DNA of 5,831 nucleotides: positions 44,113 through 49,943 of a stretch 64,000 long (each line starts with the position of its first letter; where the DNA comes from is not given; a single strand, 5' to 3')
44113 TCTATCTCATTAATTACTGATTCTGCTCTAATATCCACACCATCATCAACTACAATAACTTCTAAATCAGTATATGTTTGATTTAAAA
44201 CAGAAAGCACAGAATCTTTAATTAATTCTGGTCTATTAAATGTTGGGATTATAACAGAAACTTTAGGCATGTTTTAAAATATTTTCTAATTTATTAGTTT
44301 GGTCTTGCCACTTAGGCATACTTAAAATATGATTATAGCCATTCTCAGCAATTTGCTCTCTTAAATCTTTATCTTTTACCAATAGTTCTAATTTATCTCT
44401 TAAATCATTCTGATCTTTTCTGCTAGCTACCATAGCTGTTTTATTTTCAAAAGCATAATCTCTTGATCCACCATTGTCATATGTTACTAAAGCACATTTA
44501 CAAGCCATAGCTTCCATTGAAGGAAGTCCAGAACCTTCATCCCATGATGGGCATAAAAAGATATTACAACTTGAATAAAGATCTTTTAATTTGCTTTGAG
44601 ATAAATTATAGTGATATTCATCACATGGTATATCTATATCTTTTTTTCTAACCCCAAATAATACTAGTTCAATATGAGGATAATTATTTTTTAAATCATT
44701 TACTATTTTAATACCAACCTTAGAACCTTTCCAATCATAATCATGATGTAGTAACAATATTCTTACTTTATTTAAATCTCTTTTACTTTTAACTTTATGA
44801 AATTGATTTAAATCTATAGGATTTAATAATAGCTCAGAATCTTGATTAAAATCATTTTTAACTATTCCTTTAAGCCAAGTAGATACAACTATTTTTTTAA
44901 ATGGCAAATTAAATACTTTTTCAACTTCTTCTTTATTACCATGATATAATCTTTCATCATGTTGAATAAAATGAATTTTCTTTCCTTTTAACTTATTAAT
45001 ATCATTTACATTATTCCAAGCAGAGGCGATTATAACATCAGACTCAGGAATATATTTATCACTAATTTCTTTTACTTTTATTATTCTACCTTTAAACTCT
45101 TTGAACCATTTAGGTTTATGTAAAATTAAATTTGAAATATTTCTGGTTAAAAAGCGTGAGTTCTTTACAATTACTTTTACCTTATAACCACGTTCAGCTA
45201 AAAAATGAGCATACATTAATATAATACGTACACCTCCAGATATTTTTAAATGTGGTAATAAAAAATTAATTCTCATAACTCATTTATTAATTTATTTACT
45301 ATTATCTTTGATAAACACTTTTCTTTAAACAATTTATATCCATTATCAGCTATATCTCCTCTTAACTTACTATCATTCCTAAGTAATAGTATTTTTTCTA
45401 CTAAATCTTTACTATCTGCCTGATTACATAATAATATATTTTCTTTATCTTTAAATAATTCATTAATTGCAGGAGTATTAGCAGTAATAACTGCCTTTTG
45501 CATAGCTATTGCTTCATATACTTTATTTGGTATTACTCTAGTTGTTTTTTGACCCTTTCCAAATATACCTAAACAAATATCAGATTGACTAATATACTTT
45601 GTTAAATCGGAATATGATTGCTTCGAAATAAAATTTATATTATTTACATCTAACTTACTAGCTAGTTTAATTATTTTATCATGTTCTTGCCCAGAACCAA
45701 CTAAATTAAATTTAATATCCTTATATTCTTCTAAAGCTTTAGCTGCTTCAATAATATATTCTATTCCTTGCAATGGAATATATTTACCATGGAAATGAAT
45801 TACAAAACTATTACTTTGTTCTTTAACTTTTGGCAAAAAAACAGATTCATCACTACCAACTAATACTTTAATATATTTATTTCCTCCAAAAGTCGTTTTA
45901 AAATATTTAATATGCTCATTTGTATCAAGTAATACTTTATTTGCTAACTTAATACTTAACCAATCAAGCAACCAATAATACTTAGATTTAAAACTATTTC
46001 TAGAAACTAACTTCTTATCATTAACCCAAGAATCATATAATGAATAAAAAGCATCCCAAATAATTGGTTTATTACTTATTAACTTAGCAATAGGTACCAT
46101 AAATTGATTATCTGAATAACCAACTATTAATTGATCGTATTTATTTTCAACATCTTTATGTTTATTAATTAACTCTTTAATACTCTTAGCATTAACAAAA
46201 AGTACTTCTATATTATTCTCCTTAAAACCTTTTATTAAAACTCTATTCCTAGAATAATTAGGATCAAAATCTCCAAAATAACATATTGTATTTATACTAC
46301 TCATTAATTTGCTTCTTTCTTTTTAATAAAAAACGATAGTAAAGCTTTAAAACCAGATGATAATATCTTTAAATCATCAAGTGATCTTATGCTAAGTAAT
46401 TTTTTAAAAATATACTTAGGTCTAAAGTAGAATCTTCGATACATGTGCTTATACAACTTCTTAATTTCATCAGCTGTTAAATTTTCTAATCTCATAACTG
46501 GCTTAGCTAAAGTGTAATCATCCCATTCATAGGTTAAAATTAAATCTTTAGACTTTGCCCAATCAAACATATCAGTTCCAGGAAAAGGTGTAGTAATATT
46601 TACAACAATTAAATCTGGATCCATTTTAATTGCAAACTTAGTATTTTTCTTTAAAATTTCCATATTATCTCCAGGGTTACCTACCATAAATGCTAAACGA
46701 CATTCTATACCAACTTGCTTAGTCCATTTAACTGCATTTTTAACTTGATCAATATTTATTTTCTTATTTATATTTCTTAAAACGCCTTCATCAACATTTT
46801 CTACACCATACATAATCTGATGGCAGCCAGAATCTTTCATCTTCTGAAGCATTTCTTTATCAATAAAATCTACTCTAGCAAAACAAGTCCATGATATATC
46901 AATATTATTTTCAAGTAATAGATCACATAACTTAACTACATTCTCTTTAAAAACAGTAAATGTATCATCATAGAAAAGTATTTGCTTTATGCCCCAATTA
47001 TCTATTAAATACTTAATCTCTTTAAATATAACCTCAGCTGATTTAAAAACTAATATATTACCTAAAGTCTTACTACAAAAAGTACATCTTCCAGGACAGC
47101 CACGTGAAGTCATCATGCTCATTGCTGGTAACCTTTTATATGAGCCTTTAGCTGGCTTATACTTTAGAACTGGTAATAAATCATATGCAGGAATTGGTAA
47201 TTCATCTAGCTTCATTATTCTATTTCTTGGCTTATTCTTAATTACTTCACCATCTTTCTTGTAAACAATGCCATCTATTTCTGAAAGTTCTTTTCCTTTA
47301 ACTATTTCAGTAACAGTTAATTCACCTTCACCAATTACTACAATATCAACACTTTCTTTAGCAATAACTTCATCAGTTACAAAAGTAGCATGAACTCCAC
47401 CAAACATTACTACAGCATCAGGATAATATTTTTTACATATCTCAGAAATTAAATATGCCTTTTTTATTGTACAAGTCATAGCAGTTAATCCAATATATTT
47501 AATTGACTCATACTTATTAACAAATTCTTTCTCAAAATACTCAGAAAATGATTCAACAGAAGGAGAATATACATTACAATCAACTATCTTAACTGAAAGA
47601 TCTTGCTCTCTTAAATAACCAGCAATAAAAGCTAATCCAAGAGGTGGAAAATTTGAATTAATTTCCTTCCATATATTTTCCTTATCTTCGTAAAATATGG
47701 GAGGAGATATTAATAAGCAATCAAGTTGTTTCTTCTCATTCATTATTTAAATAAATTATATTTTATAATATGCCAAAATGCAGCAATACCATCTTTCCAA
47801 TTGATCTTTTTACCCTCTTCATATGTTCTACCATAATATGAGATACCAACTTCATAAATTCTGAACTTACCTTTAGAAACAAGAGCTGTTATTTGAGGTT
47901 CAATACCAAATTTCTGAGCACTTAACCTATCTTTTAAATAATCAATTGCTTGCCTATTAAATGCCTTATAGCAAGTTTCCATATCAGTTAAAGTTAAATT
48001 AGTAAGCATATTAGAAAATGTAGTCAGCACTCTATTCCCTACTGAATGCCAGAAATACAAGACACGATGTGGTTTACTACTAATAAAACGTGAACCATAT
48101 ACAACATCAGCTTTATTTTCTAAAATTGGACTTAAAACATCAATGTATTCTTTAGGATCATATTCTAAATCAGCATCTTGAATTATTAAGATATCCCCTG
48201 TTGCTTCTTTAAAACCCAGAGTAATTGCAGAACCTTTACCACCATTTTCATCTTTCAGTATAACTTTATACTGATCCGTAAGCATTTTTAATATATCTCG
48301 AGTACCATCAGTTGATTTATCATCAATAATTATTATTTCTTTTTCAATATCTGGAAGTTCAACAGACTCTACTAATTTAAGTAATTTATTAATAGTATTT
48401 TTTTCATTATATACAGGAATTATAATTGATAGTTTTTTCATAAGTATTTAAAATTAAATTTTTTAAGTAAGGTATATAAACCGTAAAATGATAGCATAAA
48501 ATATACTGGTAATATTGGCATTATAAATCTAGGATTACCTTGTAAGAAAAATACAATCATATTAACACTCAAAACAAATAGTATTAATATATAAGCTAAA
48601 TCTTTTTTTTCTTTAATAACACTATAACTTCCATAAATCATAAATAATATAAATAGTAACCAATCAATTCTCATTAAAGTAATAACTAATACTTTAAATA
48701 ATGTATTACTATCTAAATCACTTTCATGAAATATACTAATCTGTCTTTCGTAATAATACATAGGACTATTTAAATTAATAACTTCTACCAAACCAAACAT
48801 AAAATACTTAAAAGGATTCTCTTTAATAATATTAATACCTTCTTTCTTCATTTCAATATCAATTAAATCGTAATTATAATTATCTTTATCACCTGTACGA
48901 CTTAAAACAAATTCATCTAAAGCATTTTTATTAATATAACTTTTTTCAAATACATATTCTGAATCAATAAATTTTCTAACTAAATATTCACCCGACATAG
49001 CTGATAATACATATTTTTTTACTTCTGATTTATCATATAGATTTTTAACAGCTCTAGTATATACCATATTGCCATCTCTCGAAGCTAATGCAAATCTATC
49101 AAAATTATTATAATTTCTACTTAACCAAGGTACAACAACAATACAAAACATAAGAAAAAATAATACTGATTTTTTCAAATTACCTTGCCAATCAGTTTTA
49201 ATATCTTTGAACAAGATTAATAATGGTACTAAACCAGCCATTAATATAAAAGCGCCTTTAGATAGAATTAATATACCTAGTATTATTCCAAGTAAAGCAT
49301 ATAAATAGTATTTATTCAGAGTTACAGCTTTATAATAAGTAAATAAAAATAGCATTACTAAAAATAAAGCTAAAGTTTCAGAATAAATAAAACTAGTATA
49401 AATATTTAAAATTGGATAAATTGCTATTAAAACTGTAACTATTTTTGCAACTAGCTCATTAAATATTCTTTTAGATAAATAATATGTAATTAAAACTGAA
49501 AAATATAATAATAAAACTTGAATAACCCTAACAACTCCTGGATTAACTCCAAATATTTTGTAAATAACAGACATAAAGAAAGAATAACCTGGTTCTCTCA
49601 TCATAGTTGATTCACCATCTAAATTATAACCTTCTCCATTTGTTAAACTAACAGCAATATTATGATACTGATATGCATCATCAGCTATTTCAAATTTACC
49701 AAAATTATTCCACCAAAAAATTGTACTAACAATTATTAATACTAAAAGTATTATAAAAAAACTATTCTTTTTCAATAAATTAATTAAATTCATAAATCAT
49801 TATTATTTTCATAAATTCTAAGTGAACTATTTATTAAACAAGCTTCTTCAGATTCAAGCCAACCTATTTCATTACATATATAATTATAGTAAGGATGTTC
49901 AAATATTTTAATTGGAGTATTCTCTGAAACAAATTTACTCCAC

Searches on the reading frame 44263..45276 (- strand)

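Call 4: search_protein_families(library=pfam, proteins=[window:44263-45276:-])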
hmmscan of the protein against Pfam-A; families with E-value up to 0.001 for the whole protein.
window:44263-45276:- (337 aa): 3 families
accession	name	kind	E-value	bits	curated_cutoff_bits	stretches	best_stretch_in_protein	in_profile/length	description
PF00534.26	Glycos_transf_1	-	2.1e-22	79.9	26.4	1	160-315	5-171/172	Glycosyl transferases group 1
PF13692.12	Glyco_trans_1_4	-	7.7e-13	49.3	27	1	181-302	13-142/142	Glycosyl transferases group 1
PF13524.12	Glyco_trans_1_2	-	5e-12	46.4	25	1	191-330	5-142/144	Glycosyl transferase-like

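Call 5: search_protein_families(library=ncbifam, proteins=[window:44263-45276:-])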
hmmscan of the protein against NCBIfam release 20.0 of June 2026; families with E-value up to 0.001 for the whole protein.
window:44263-45276:- (337 aa): 16 families
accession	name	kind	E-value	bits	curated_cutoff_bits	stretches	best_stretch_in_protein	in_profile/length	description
TIGR02149.1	glgA_Coryne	subfamily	1.1e-12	47.7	302.4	1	225-330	272-383/391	glycogen synthase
NF041876.1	EPS_EpsE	equivalog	2e-12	47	400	1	225-319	284-378/389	exopolysaccharide biosynthesis GT4 family glycosyltransferase EpsE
TIGR03999.1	thiol_BshA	equivalog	6.2e-10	38.5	273.7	1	227-332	263-368/375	N-acetyl-alpha-D-glucosaminyl L-malate synthase BshA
TIGR03449.1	mycothiol_MshA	equivalog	9.7e-10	37.9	462.5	1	226-336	293-402/406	D-inositol-3-phosphate glycosyltransferase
TIGR04047.1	MSMEG_0565_glyc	hypoth_equivalog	2.7e-08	33.3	259.85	1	225-326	265-363/373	MSMEG_0565 family glycosyltransferase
NF038298.1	EPS_HpsO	equivalog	3.3e-08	32.7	575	1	244-319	296-369/388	hormogonium polysaccharide biosynthesis glycosyltransferase HpsO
NF047684.1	TeichurnBiosyTuaC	equivalog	7.4e-08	31.7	550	1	225-332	278-384/391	teichuronic acid biosynthesis protein TuaC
NF050063.1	ProtGlycPglJ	equivalog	2.4e-07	30.3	500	1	145-320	168-350/363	N-acetylgalactosamine-N,N'-diacetylbacillosaminyl-diphospho-undecaprenol 4-alpha-N-acetylgalactosaminyltransferase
TIGR03088.1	stp2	hypoth_equivalog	1.5e-06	27.6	409.05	1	227-328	263-364/374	TIGR03088 family PEP-CTERM/XrtA system glycosyltransferase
NF038229.1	Glyco4_Geo_Pelo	equivalog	1.9e-06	27.1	400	1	217-335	218-334/338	GPMC system family 4 glycosyltransferase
TIGR04063.1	stp3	hypoth_equivalog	2.2e-06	26.8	442.05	1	251-334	309-392/397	TIGR04063 family PEP-CTERM/XrtA system glycosyltransferase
TIGR02472.1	sucr_P_syn_N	equivalog_domain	6.9e-06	25.1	576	1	237-328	341-432/439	sucrose-phosphate synthase, putative, glycosyltransferase domain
NF053513.1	Gtran_IagA_BgsA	equivalog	8.5e-06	25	460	1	226-317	225-312/333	LTA glycolipid anchor biosynthesis glycosyltransferase, IagA/BgsA family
NF049987.1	DaglGlyslTfaseDgs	equivalog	2.5e-05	23.4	500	1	230-317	225-308/332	processive diacylglycerol alpha-glucosyltransferase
NF012028.0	PRK15484.1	subfamily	0.00011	21.4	618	1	226-335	266-376/380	lipopolysaccharide N-acetylglucosaminyltransferase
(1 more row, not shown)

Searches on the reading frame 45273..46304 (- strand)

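Call 6: search_protein_families(library=pfam, proteins=[window:45273-46304:-], max_evalue=0.00001)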
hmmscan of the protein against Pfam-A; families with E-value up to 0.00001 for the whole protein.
window:45273-46304:- (343 aa): 3 families
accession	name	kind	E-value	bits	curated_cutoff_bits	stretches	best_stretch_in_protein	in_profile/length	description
PF00534.26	Glycos_transf_1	-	5.2e-22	78.6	26.4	1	159-324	8-171/172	Glycosyl transferases group 1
PF13692.12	Glyco_trans_1_4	-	1.4e-18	68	27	1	168-310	3-141/142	Glycosyl transferases group 1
PF13524.12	Glyco_trans_1_2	-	1.2e-12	48.4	25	1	185-327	6-130/144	Glycosyl transferase-like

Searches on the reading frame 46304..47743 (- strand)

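Call 6: search_protein_families(library=pfam, proteins=[window:46304-47743:-], max_evalue=0.00001)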
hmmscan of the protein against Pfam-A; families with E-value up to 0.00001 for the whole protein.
window:46304-47743:- (479 aa): 2 families
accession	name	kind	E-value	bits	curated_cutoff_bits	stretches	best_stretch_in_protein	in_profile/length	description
PF04055.27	Radical_SAM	-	9.7e-25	88.1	29.5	1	212-365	3-160/166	Radical SAM superfamily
PF02310.24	B12-binding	-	4e-17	62.6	32.1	1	28-147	8-120/121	B12 binding domain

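Call 8: search_protein_families(library=ncbifam, proteins=[window:46304-47743:-], max_evalue=1e-8)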
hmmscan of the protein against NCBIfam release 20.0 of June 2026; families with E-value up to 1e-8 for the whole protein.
window:46304-47743:- (479 aa): 19 families
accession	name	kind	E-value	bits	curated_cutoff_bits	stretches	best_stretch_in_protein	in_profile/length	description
TIGR03471.1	HpnJ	equivalog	2.4e-68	231.2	577.6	1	26-459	26-454/472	hopanoid biosynthesis associated radical SAM protein HpnJ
TIGR02026.1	BchE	equivalog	2.5e-55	188.3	481.35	1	23-450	11-438/497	magnesium-protoporphyrin IX monomethyl ester anaerobic oxidative cyclase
NF038361.1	rSAM_Sden_1168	equivalog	2.7e-48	164.9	575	1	28-438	79-515/560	Sden_1168 family B12-binding radical SAM P-methyltransferase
NF050148.1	rSAM_ApyD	equivalog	2.4e-45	155.1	750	1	33-447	24-438/645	RiPP biosynthesis radical SAM protein ApyD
TIGR04479.1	bcpD_PhpK_rSAM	subfamily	6.4e-38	130.4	600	1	29-380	67-415/504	PhpK family radical SAM P-methyltransferase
TIGR04014.1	B12_SAM_MJ_0865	equivalog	1.8e-31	109.4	360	1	99-396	57-358/434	methyl-coenzyme M reductase glutamine C-methyltransferase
TIGR04367.1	HpnR_B12_rSAM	equivalog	1.6e-30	106.1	650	1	27-401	15-377/490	hopanoid C-3 methylase HpnR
NF033070.1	rSAM_AprD4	equivalog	4.1e-30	105.1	500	1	29-429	37-422/456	AprD4 family radical SAM diol-dehydratase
TIGR04072.2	rSAM_ladder_B12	equivalog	3.2e-29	101.8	360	1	34-401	18-377/443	lipid biosynthesis B12-binding/radical SAM protein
NF040542.1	rSAM_RCCLKC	equivalog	4.2e-29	102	450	1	92-375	61-351/423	arsinothricin biosynthesis radical SAM protein ArsL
TIGR03975.1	rSAM_ocin_1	subfamily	5.6e-29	101.1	281.85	1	82-363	130-419/606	RiPP maturation radical SAM C-methyltransferase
TIGR04385.1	B12_rSAM_cofa1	equivalog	5.4e-28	98.4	450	1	34-370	20-360/438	B12 lower ligand biosynthesis radical SAM protein BzaD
NF033712.0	B12_rSAM_KedN5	subfamily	2.4e-27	95.4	700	1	84-363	66-359/624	KedN5 family methylcobalamin-dependent radical SAM C-methyltransferase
TIGR04295.1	B12_rSAM_oligo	hypoth_equivalog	6.3e-22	77.8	400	1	113-331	105-318/422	TIGR04295 family B12-binding domain-containing radical SAM protein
NF040546.1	rSAM_CUAEP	equivalog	5.2e-20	71.6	500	1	33-363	12-330/468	CUAEP/CCAEP-tail radical SAM (seleno)protein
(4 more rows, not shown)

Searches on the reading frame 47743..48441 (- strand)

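Call 6: search_protein_families(library=pfam, proteins=[window:47743-48441:-], max_evalue=0.00001)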
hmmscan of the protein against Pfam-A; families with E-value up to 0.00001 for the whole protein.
window:47743-48441:- (232 aa): 2 families
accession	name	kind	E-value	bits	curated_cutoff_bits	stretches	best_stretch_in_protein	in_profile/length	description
PF00535.33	Glycos_transf_2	-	2.3e-33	115.9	23.3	1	5-167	1-165/168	Glycosyl transferase family 2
PF10111.15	Glyco_tranf_2_2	-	7.4e-07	29.4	27.3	1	5-93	1-93/276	Glycosyltransferase like family 2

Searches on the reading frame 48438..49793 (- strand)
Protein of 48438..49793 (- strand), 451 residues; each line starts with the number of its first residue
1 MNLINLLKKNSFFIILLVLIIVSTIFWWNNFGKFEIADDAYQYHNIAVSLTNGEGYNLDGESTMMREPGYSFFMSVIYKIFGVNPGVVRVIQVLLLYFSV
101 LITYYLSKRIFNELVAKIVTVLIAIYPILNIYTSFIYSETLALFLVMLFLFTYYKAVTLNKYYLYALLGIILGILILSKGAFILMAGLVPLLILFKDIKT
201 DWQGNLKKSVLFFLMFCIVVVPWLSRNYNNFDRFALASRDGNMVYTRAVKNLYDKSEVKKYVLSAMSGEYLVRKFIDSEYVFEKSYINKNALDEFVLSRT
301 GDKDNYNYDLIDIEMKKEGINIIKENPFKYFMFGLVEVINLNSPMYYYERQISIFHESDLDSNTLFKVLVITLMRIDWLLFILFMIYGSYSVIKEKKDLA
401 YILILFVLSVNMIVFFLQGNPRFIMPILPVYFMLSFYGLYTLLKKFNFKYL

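Call 6: search_protein_families(library=pfam, proteins=[window:48438-49793:-], max_evalue=0.00001)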
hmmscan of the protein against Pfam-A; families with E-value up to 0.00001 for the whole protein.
window:48438-49793:- (451 aa): 1 family
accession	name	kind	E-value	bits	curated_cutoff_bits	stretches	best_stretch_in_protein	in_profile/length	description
PF13231.12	PMT_2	-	1.5e-10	41.9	26.1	1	68-224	4-158/160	Dolichyl-phosphate-mannose-protein mannosyltransferase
